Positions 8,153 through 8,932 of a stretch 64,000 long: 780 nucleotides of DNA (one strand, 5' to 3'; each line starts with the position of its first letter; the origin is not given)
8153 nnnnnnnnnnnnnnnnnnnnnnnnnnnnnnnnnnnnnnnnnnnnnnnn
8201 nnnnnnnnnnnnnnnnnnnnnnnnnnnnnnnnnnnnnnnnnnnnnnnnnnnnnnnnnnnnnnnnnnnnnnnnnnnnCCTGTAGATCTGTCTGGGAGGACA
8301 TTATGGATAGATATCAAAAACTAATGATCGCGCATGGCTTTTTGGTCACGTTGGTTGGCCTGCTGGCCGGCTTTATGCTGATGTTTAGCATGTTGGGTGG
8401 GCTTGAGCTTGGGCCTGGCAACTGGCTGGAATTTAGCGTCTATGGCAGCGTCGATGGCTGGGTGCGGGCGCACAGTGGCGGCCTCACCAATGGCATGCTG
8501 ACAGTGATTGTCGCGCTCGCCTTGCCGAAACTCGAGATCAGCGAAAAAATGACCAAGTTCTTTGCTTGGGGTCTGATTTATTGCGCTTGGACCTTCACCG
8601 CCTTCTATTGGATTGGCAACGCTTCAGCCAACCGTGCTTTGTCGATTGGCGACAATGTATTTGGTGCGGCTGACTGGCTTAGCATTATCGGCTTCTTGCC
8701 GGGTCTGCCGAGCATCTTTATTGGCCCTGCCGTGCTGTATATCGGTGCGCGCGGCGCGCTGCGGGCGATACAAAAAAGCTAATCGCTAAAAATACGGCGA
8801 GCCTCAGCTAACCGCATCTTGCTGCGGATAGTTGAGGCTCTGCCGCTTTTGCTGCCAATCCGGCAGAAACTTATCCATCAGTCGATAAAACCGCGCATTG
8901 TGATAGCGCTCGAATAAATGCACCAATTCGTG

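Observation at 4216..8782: Five-gene module of uncharacterised families ending in a StyC-like membrane protein: candidate epoxide-forming and epoxide-isomerising pathway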

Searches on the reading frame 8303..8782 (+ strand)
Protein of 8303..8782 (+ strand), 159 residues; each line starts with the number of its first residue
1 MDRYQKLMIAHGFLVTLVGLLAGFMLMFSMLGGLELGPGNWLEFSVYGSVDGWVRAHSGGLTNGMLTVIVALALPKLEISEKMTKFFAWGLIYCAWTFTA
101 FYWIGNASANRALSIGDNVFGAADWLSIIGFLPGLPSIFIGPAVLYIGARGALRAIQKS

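Call 3: search_protein_families(library=pfam, proteins=[window:8303-8782:+], max_evalue=0.1)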
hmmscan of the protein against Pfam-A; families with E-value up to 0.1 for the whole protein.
window:8303-8782:+ (159 aa): 0 families

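Call 4: search_protein_families(library=ncbifam, proteins=[window:8303-8782:+], max_evalue=0.1)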
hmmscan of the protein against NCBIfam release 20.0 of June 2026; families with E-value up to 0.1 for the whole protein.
window:8303-8782:+ (159 aa): 2 families
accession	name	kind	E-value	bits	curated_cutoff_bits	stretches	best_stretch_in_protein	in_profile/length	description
NF045734.1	StyOxIsoStyC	equivalog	2.4e-34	118.5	150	1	8-135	1-128/147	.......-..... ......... StyC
NF050061.1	DisulBndDbaCampy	equivalog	0.0039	17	90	1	86-110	24-48/55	disulfide bond formation protein Dba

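Call 5: search_solved_structures(query=window:8303-8782:+, max_evalue=1, show_alignments=2)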
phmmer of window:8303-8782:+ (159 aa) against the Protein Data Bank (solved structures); distinct sequences matched with E-value up to 1: 2.
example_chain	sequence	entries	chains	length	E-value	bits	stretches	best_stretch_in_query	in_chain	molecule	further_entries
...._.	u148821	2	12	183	2.8e-24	89.2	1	4-140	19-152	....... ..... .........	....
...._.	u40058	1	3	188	1.2e-19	74.1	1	5-148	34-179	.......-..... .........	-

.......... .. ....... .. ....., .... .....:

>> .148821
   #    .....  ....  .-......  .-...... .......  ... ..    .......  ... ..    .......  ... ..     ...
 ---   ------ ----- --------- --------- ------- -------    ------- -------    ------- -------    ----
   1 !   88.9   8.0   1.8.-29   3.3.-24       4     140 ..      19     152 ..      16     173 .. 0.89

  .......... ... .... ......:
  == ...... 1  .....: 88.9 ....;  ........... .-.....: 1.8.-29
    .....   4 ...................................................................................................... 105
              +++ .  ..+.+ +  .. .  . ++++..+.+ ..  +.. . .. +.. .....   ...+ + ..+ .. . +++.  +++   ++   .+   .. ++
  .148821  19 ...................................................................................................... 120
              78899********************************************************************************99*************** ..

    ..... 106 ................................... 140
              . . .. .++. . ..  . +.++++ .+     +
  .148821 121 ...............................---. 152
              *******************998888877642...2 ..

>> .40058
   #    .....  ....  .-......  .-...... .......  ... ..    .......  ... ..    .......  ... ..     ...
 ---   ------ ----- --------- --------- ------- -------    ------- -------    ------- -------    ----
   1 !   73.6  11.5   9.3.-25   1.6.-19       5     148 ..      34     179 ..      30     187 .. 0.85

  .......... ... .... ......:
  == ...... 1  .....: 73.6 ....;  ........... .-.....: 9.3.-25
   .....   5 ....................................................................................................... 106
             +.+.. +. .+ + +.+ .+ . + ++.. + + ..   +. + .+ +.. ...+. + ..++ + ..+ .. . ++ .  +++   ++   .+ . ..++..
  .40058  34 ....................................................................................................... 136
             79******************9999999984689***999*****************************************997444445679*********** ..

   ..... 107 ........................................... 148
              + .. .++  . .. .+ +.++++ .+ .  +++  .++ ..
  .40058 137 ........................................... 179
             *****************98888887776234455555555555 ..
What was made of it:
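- On SOI superfamily (PF26512; solved structures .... and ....): phmmer E 2.8e-24, query 4-140 aligned to chain 19-152 (call 5).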

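Call 8: find_homologous_proteins(query=window:8303-8782:+, max_evalue=0.001)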
Query window:8303-8782:+ (159 aa): 374 proteins with E <= 0.001 among 479 candidates; the best 120 are listed.
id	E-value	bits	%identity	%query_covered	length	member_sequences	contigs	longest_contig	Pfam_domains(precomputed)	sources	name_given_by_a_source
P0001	8.8e-99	346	99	100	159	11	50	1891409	PF26512.2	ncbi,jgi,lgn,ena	jgi:hypothetical protein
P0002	4.8e-86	305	86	100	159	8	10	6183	PF26512.2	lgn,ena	-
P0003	1.5e-85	303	87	100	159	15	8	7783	PF26512.2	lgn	-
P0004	3.0e-85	302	86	100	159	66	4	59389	PF26512.2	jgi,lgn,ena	jgi:hypothetical protein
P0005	1.8e-84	300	83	100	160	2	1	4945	PF26512.2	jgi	jgi:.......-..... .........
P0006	2.1e-84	299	85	100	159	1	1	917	PF26512.2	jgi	-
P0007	3.0e-84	299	83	100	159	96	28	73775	PF26512.2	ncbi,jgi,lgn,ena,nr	ncbi:isomerase [Alphaproteobacteria bacterium]|nr:isomerase [Alphaproteobacteria bacterium] MDA86664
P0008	9.2e-84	297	82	100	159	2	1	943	PF26512.2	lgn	-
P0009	7.1e-82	291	82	100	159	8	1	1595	PF26512.2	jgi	jgi:hypothetical protein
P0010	1.7e-81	290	81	100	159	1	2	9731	PF26512.2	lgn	-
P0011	3.8e-81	289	81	100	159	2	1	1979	PF26512.2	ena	-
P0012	5.3e-76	272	77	100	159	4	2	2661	PF26512.2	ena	-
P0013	1.5e-75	271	76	100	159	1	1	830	PF26512.2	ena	-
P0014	3.5e-70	253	69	99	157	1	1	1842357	PF26512.2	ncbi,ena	-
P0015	1.5e-69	251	72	100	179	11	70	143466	PF26512.2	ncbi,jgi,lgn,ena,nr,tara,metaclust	ncbi:MAG TPA: isomerase [Gammaproteobacteria bacterium]|nr:isomerase [Gammaproteobacteria bacterium]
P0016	4.5e-69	250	67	100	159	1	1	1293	PF26512.2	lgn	-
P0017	2.1e-68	247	67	100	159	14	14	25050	PF26512.2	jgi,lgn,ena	-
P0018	6.3e-68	246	67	100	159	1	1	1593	PF26512.2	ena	-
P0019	1.7e-67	244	67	100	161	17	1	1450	PF26512.2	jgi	jgi:hypothetical protein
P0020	3.1e-67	244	70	99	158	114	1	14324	PF26512.2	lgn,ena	-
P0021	3.2e-67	244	66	100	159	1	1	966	PF26512.2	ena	-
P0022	1.2e-66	242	70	96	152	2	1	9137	PF26512.2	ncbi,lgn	-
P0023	9.4e-66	239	69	99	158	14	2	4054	PF26512.2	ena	-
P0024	1.0e-63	232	66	99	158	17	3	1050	PF26512.2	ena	-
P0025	2.1e-60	221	59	99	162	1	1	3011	PF26512.2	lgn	-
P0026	3.1e-60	221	65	96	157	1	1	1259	PF26512.2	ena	-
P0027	4.3e-60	220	65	97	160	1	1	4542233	PF26512.2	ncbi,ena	-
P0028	3.8e-59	217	65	96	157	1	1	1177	PF26512.2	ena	-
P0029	6.4e-58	213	62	97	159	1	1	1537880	PF26512.2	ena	-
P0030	9.6e-58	213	62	97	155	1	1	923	PF26512.2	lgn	-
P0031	1.0e-57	213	62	97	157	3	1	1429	PF26512.2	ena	-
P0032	3.6e-57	211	64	86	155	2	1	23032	PF26512.2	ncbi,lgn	-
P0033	8.5e-57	210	64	96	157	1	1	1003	PF26512.2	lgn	-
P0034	9.3e-57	210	64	96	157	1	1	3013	PF26512.2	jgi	jgi:hypothetical protein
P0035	1.2e-56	209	61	96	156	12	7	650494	PF26512.2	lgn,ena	-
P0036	1.4e-56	209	60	100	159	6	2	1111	PF26512.2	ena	-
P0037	1.4e-56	209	61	96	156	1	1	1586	PF26512.2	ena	-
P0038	1.6e-56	209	63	97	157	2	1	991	PF26512.2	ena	-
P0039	2.1e-56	208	62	97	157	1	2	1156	PF26512.2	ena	-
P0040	2.2e-56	208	61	96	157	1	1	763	PF26512.2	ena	-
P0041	2.6e-56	208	62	96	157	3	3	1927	PF26512.2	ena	-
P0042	2.7e-56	208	65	97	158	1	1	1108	PF26512.2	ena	-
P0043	4.0e-56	207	58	97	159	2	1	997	PF26512.2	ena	-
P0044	4.5e-56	207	62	97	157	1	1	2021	PF26512.2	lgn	-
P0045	5.1e-56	207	62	97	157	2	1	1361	PF26512.2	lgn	-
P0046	5.9e-56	207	61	97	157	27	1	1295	PF26512.2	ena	-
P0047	7.7e-56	207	61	97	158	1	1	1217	PF26512.2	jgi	-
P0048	9.0e-56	206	63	86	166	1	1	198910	PF26512.2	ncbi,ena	-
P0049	1.2e-55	206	62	99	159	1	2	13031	PF26512.2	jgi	-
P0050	1.4e-55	206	59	97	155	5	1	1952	PF26512.2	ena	-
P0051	1.5e-55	206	59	100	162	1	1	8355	PF26512.2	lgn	-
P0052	1.5e-55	206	64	86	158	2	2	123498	PF26512.2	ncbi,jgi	-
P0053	1.7e-55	205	60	97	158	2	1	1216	PF26512.2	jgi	jgi:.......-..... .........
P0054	2.8e-55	205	61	97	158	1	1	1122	PF26512.2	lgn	-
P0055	3.4e-55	204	59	96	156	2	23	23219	PF26512.2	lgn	-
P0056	3.8e-55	204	61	96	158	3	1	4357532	PF26512.2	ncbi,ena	-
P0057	6.3e-55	204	61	97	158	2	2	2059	PF26512.2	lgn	-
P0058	1.4e-54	202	62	96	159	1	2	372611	PF26512.2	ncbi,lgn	ncbi:MAG: isomerase [Gammaproteobacteria bacterium]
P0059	1.5e-54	202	61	96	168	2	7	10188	PF26512.2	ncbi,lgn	-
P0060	1.8e-54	202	60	96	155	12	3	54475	PF26512.2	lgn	-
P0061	2.0e-54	202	61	97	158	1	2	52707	PF26512.2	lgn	-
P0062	2.5e-54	202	59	99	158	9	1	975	PF26512.2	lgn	-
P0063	2.8e-54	201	61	96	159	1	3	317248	PF26512.2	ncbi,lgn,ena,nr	ncbi:MAG: isomerase [Gammaproteobacteria bacterium]|nr:isomerase [Gammaproteobacteria bacterium] MCP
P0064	3.2e-54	201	59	99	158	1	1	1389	PF26512.2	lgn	-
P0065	4.4e-54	201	62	96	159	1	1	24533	PF26512.2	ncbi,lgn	ncbi:MAG: isomerase [Pseudomonadota bacterium]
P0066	5.7e-54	200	60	97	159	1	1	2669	PF26512.2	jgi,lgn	jgi:hypothetical protein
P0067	5.9e-54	200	60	97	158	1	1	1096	PF26512.2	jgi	jgi:hypothetical protein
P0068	7.8e-54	200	60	97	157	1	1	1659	PF26512.2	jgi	-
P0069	7.8e-54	200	59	96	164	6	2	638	PF26512.2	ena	-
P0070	8.3e-54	200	60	96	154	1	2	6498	PF26512.2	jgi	jgi:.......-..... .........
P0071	9.0e-54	200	71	77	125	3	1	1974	PF26512.2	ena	-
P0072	9.7e-54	200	61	97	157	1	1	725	PF26512.2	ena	-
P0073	1.1e-53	200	60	96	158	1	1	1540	PF26512.2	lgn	-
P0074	1.3e-53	199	59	96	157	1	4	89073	PF26512.2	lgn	-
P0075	1.3e-53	199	60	97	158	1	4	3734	PF26512.2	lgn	-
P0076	1.3e-53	199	57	97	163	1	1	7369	PF26512.2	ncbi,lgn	-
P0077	1.6e-53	199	57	100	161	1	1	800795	PF26512.2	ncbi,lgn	ncbi:MAG: hypothetical protein RIC56_10285 [Pseudomonadales bacterium]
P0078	1.9e-53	199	59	96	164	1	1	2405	PF26512.2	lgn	-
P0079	2.0e-53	199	59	96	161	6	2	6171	PF26512.2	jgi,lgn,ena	-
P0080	2.6e-53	198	61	92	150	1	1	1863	PF26512.2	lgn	-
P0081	2.7e-53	198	57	100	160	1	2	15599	PF26512.2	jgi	jgi:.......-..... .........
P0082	3.1e-53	198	63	86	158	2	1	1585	PF26512.2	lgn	-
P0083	4.7e-53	197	59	96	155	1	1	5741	PF26512.2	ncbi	-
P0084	5.0e-53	197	56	97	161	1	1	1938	PF26512.2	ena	-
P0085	5.2e-53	197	59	94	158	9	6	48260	PF26512.2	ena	-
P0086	5.6e-53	197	60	96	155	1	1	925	PF26512.2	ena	-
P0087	6.2e-53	197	57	97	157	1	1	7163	PF26512.2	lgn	-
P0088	6.7e-53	197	59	96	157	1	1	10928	PF26512.2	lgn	-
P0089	7.1e-53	197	58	99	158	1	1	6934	PF26512.2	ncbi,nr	ncbi:MAG: isomerase [Gammaproteobacteria bacterium]|nr:isomerase [Gammaproteobacteria bacterium]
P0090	9.2e-53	197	58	97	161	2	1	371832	PF26512.2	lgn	-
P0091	1.0e-52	196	58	96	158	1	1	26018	PF26512.2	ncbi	ncbi:MAG: isomerase [Gammaproteobacteria bacterium]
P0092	1.0e-52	196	58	97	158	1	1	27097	PF26512.2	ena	-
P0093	1.1e-52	196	57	96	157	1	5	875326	PF26512.2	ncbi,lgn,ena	-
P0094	1.2e-52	196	56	100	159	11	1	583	PF26512.2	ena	-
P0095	1.3e-52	196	62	86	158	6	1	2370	PF26512.2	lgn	-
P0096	1.6e-52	196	56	99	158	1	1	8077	PF26512.2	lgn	-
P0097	1.8e-52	196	59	96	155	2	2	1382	PF26512.2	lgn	-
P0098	2.2e-52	195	56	99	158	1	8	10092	PF26512.2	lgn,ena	-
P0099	2.4e-52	195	59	96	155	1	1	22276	PF26512.2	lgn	-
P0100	2.5e-52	195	58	96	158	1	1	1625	PF26512.2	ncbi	-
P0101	2.6e-52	195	58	96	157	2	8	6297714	PF26512.2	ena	-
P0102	2.9e-52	195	61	86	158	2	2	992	PF26512.2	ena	-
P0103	3.1e-52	195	59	97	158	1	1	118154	PF26512.2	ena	-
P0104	3.3e-52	195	57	96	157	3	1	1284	PF26512.2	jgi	jgi:hypothetical protein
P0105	3.5e-52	195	58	96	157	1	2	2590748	PF26512.2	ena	-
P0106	3.5e-52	195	58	96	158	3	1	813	PF26512.2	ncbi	-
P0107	3.6e-52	195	61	88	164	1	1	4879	PF26512.2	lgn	-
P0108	3.9e-52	195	59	96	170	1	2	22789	PF26512.2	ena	-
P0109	4.0e-52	194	56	99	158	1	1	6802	PF26512.2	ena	-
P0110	4.2e-52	194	56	99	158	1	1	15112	PF26512.2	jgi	jgi:hypothetical protein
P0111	4.3e-52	194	58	96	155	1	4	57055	PF26512.2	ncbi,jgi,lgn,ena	ncbi:MAG: isomerase [Gammaproteobacteria bacterium]|jgi:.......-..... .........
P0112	4.6e-52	194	58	96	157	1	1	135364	PF26512.2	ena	-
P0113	5.2e-52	194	61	86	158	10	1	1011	PF26512.2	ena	-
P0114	5.3e-52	194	60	84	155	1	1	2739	PF26512.2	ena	-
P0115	6.4e-52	194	58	97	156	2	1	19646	PF26512.2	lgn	-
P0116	6.4e-52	194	57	96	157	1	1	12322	PF26512.2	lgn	-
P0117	7.0e-52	194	57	97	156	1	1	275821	PF26512.2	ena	-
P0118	7.8e-52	194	57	99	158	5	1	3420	PF26512.2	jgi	jgi:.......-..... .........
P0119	8.1e-52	193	55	97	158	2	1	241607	PF26512.2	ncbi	-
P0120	9.8e-52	193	62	92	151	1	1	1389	PF26512.2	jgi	jgi:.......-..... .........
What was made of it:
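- On SOI superfamily (PF26512; solved structures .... and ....): Precomputed Pfam PF26512 on all 120 listed relatives (call 8).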

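Call 9: find_encoding_contigs(protein=P0001, flank=10000, max_places=4)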
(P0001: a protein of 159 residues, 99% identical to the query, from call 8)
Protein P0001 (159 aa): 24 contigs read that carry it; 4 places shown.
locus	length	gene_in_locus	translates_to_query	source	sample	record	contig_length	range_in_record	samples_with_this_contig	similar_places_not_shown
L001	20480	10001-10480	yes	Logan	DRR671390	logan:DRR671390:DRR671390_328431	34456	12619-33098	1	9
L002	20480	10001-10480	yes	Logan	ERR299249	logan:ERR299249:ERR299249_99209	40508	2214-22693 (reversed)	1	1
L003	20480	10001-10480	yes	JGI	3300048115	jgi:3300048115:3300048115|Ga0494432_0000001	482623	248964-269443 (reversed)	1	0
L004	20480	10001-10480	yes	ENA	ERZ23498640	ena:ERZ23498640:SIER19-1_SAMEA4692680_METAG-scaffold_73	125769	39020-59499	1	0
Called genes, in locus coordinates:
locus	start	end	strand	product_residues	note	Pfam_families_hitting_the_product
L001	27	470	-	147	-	-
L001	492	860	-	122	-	-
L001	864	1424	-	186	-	PF00903:Glyoxalase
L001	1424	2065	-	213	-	PF02627:CMD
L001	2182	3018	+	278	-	PF13714:PEP_mutase, PF00463:ICL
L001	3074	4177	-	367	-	PF03601:Cons_hypoth698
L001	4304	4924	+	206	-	PF00440:TetR_N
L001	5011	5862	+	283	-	PF00106:adh_short, PF08659:KR, PF13561:adh_short_C2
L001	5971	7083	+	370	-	PF11017:DUF2855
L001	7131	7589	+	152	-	PF14342:DUF4396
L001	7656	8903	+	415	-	PF07690:MFS_1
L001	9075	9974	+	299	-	PF10118:Metal_hydrol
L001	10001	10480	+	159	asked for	PF26512:SOI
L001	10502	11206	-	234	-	PF01863:YgjP-like, PF10263:SprT-like (weak)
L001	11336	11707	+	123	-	-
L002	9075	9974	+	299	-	PF10118:Metal_hydrol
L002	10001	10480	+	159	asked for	PF26512:SOI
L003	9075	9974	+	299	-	PF10118:Metal_hydrol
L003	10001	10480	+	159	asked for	PF26512:SOI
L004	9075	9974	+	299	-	PF10118:Metal_hydrol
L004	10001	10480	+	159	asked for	PF26512:SOI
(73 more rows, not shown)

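Call 10: find_encoding_contigs(protein=P0014, flank=10000, max_places=3)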
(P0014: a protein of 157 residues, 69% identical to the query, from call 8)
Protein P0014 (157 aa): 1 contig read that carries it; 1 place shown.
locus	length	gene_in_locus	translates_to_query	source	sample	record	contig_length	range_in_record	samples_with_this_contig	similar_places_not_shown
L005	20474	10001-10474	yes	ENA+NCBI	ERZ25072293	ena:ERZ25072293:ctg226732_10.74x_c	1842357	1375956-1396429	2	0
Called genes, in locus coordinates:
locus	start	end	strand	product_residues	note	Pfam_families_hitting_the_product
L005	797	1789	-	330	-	PF00805:Pentapeptide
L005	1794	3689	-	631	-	PF00364:Biotin_lipoyl, PF01039:Carboxyl_trans, PF03255:ACCA (weak)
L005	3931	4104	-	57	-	-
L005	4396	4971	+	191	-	-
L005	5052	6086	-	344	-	PF13599:Pentapeptide_4 (weak), PF00805:Pentapeptide, PF13599:Pentapeptide_4, PF00805:Pentapeptide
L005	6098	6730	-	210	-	PF00484:Pro_CA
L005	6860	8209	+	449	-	PF01554:MatE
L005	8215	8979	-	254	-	PF00378:ECH_1, PF16113:ECH_2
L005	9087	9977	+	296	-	PF10118:Metal_hydrol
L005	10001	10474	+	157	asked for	PF26512:SOI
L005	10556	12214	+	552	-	PF14559:TPR_19 (weak)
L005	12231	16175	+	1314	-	-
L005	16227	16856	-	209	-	PF19866:DUF6339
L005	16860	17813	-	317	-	-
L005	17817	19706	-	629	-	-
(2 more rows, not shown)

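Call 11: find_encoding_contigs(protein=P0027, flank=8000, max_places=2)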
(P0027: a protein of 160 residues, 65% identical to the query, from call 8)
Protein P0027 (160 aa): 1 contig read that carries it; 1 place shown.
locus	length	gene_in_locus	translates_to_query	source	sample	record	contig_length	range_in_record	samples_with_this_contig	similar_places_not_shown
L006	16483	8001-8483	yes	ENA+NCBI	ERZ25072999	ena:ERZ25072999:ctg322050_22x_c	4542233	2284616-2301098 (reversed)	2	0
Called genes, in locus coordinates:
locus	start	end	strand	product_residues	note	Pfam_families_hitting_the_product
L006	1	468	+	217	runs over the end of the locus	PF01965:DJ-1_PfpI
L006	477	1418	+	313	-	PF02900:LigB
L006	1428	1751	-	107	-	PF03091:CutA1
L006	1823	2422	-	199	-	PF13577:SnoaL_4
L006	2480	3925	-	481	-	PF01425:Amidase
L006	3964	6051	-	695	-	PF01011:PQQ, PF13360:PQQ_2, PF13570:Beta-prop_ACSF4 (faint), PF01011:PQQ, PF00034:Cytochrom_C (faint), PF13442:Cytochrome_CBB3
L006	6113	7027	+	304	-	PF00583:Acetyltransf_1, PF13508:Acetyltransf_7 (weak)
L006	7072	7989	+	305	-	PF10118:Metal_hydrol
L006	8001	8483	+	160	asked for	PF26512:SOI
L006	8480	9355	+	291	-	PF05721:PhyH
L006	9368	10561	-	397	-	PF00999:Na_H_Exchanger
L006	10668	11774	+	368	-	PF00296:Bac_luciferase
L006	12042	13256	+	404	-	PF00743:FMO-like (weak), PF13434:Lys_Orn_oxgnase (weak)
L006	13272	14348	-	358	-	PF20434:BD-FAE, PF07859:Abhydrolase_3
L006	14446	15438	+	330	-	PF04307:YdjM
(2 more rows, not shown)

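Call 12: find_encoding_contigs(protein=P0056, flank=8000, max_places=2)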
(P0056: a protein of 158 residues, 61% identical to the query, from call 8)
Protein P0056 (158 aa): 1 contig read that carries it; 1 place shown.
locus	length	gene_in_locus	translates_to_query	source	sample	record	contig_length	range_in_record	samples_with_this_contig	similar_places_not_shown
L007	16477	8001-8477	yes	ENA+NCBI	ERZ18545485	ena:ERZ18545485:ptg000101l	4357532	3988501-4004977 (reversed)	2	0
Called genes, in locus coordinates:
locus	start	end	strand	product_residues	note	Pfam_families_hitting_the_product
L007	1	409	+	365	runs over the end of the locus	PF01636:APH, PF02958:EcKL, PF07914:DUF1679 (weak)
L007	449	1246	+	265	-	PF00378:ECH_1, PF16113:ECH_2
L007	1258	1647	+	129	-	PF13302:Acetyltransf_3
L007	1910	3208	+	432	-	PF07690:MFS_1, PF00083:Sugar_tr (weak)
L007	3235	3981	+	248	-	PF06439:3keto-disac_hyd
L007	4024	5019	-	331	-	PF16884:ADH_N_2, PF00107:ADH_zinc_N, PF13602:ADH_zinc_N_2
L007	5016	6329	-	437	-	PF03055:RPE65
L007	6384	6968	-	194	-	PF00440:TetR_N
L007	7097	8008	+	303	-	PF10118:Metal_hydrol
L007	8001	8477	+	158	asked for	PF26512:SOI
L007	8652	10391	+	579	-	PF00743:FMO-like, PF00890:FAD_binding_2 (weak), PF01266:DAO (weak), PF05834:Lycopene_cycl (faint), PF07992:Pyr_redox_2, PF13450:NAD_binding_8, PF13738:Pyr_redox_3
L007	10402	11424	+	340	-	PF00793:DAHP_synth_1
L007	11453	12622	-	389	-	PF05935:Arylsulfotrans, PF14269:Arylsulfotran_2, PF05935:Arylsulfotrans (weak)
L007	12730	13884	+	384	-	PF01717:Meth_synt_2 (weak)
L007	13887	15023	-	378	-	PF02771:Acyl-CoA_dh_N, PF02770:Acyl-CoA_dh_M, PF00441:Acyl-CoA_dh_1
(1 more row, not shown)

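Call 13: find_encoding_contigs(protein=P0101, flank=8000, max_places=3)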
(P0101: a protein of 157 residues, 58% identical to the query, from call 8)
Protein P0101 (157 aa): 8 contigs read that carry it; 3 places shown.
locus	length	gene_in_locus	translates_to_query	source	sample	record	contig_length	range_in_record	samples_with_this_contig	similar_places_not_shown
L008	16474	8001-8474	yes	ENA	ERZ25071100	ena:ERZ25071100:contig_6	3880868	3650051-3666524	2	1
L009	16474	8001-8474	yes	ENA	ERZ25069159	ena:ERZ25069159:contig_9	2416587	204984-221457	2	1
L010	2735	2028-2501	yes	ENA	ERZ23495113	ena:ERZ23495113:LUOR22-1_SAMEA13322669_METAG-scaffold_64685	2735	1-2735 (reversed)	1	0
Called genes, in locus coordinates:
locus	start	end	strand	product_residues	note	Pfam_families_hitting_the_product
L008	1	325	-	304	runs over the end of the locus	PF01522:Polysacc_deac_1 (weak)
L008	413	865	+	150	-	-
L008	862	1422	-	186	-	PF06684:AA_synth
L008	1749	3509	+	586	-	PF02538:Hydantoinase_B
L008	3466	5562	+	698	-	PF05378:Hydant_A_N, PF01968:Hydantoinase_A, PF19278:Hydant_A_C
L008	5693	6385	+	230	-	PF01321:Creatinase_N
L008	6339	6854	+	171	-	PF00557:Peptidase_M24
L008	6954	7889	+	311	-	PF10118:Metal_hydrol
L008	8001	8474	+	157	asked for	PF26512:SOI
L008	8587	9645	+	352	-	PF21320:WHD_Rv2258c, PF13489:Methyltransf_23, PF08704:GCD14 (weak), PF02390:Methyltransf_4 (weak), PF13847:Methyltransf_31, PF08241:Methyltransf_11, PF08242:Methyltransf_12, PF13649:Methyltransf_25, +2 more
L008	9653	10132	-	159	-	PF00903:Glyoxalase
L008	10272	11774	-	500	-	PF11794:HpaB_N, PF03241:HpaB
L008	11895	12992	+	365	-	PF14196:ATC_hydrolase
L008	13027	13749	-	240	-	PF03746:LamB_YcsF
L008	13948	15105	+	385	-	PF00083:Sugar_tr (weak), PF07690:MFS_1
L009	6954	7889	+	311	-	PF10118:Metal_hydrol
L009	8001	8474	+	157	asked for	PF26512:SOI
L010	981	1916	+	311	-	PF10118:Metal_hydrol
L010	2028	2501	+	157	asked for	PF26512:SOI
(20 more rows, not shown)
